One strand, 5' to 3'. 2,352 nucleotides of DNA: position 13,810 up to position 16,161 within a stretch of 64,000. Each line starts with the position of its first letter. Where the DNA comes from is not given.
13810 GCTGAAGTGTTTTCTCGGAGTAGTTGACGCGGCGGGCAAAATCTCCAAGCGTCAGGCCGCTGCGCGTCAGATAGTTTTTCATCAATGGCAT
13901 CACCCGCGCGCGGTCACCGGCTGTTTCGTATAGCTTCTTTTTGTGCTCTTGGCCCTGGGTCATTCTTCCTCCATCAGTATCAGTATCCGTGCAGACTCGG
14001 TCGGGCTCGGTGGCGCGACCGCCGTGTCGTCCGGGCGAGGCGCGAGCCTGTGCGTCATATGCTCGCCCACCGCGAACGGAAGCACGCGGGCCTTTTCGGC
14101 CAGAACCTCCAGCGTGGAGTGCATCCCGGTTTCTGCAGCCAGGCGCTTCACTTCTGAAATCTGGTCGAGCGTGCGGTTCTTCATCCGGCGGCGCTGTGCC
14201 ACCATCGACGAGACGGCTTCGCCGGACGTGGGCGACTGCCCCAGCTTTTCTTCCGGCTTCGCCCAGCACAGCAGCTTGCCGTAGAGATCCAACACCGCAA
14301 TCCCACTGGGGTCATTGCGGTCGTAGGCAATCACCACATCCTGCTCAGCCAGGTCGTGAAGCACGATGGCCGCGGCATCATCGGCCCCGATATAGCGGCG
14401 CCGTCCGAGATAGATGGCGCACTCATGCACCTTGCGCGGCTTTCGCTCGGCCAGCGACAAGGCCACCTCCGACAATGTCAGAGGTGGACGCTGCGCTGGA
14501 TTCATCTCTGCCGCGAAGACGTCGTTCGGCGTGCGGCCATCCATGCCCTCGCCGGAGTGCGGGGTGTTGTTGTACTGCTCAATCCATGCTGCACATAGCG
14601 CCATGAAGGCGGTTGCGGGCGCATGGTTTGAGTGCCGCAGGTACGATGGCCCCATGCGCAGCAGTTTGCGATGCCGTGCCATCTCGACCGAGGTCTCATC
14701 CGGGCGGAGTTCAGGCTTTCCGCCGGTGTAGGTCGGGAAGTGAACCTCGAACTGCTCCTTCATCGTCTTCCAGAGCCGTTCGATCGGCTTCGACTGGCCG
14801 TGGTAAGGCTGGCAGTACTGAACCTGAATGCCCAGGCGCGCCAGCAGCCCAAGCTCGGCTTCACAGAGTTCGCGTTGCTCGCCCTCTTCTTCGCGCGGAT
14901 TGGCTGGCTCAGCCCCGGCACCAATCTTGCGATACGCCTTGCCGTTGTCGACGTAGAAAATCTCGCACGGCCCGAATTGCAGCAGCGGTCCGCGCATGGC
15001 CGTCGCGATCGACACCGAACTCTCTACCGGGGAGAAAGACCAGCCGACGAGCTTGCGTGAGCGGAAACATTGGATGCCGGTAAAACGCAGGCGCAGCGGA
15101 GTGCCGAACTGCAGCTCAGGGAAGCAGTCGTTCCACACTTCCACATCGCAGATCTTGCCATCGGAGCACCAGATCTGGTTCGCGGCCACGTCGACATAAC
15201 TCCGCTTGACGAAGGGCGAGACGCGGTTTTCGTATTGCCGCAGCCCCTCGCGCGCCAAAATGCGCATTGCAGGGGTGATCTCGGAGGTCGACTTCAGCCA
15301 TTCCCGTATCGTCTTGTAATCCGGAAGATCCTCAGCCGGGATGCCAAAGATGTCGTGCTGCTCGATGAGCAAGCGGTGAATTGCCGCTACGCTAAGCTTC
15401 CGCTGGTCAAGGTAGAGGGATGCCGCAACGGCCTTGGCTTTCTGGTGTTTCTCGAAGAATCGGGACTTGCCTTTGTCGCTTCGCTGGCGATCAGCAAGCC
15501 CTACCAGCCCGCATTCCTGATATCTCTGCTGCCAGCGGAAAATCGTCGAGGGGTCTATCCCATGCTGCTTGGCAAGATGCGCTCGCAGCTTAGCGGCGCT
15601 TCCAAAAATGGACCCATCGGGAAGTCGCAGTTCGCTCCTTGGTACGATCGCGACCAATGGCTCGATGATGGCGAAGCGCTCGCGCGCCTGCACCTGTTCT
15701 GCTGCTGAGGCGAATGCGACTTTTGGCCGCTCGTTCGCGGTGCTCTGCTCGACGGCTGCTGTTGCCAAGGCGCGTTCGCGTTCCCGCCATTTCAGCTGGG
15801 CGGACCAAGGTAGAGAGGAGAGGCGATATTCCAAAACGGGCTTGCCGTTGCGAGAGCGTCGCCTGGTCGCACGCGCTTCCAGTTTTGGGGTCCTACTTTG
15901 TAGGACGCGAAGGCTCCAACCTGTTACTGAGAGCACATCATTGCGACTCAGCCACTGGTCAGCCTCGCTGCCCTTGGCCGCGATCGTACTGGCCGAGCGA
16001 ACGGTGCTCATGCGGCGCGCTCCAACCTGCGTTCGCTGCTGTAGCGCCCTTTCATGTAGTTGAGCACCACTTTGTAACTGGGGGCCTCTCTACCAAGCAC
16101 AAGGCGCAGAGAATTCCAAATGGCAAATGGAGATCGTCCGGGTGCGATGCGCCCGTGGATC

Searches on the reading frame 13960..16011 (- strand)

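Call 79: search_protein_families(library=ncbifam, proteins=[window:13960-16011:-], max_evalue=1e-10)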
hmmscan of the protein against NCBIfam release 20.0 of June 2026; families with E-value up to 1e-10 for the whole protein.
window:13960-16011:- (683 aa): 1 family
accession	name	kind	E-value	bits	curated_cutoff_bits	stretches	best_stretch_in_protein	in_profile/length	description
NF033577.2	transpos_IS481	equivalog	1.2e-14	54.6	224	1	143-421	16-243/284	IS481 family transposase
